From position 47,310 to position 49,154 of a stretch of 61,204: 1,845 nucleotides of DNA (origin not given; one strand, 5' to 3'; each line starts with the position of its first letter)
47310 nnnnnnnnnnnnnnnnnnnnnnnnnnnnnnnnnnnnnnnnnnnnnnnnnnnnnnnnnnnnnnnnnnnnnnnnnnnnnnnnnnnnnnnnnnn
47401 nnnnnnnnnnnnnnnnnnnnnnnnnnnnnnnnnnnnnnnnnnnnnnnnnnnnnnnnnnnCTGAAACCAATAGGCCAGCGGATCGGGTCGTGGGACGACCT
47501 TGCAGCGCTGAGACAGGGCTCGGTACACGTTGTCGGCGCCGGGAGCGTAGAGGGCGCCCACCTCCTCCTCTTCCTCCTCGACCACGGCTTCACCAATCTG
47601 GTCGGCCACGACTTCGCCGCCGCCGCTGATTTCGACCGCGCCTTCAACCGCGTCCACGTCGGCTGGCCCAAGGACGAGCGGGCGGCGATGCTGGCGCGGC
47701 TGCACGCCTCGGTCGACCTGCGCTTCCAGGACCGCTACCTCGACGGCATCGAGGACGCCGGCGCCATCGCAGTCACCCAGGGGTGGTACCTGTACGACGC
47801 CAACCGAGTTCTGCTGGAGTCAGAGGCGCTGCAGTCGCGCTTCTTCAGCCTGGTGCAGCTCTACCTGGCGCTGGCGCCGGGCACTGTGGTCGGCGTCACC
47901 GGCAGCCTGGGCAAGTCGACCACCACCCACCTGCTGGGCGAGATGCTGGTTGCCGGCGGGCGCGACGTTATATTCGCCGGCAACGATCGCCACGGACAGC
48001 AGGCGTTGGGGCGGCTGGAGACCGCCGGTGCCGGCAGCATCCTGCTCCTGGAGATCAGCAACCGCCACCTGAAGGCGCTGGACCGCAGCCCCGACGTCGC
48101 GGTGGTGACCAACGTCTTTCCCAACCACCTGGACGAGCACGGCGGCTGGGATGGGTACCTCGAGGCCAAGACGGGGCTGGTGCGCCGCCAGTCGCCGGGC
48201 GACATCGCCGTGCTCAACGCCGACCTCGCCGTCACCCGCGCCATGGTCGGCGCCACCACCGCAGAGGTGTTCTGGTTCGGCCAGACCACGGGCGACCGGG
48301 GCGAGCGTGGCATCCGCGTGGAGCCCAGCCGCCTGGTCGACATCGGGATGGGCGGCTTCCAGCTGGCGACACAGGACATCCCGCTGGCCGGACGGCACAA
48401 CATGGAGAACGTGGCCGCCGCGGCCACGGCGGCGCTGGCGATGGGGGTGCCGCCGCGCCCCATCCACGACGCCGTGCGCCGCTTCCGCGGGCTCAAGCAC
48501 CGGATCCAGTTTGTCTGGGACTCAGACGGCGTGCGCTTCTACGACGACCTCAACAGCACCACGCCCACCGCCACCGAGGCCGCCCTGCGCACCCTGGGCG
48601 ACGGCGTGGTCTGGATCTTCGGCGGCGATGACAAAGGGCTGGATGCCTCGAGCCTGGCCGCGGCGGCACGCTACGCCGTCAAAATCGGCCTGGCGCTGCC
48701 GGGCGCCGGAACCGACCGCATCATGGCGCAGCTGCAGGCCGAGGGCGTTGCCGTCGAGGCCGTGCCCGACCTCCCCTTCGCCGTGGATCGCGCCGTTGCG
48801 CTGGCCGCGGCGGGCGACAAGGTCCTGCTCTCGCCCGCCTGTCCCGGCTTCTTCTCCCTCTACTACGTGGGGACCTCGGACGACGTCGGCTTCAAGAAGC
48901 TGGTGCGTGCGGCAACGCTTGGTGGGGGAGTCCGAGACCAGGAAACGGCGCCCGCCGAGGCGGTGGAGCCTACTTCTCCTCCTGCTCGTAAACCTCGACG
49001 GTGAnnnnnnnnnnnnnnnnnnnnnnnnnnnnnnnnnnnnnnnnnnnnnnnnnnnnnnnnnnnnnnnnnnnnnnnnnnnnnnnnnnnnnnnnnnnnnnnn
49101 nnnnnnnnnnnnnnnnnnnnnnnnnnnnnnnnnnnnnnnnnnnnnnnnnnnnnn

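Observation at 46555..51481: LysW-like carrier ORF among MurD-like ligase, threonine-synthase-like PLP enzyme, large ATP-grasp ligase and C40 peptidase: candidate undescribed carrier-dependent ligation module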

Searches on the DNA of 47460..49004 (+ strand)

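Call 96: search_rna_families(sources=[L023, L024, L025, L026, L027, L034, L035, L036, L038, L041, L042, L043], threshold=gathering)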
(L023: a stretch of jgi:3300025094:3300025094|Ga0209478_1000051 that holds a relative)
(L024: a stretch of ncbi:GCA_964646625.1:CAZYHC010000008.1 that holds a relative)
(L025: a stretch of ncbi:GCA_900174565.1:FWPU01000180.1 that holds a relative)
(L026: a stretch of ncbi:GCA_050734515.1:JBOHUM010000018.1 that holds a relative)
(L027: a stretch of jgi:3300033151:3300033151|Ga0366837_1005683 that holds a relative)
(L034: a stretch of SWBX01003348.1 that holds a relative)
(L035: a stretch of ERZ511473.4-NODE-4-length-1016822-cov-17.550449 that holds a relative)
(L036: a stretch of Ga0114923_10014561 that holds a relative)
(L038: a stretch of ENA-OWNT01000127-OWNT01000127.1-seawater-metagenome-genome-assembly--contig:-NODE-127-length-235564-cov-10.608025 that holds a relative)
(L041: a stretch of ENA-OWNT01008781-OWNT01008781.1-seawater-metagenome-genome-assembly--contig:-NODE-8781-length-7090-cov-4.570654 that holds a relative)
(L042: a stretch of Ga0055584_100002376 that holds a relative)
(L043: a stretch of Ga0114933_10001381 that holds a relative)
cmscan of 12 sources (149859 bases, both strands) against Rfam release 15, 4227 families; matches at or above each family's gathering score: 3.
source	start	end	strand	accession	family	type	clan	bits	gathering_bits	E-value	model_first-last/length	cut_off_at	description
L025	15105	15419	+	RF00011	RNaseP_bact_b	Gene; ribozyme;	CL00002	115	97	2.6e-30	1-365/365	no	Bacterial RNase P class B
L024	9417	9511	+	RF01852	tRNA-Sec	Gene; tRNA;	CL00001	73.6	47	8e-13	1-91/91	no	Selenocysteine transfer RNA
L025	14953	15023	+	RF00005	tRNA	Gene; tRNA;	CL00001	68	29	2.6e-12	1-71/71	no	tRNA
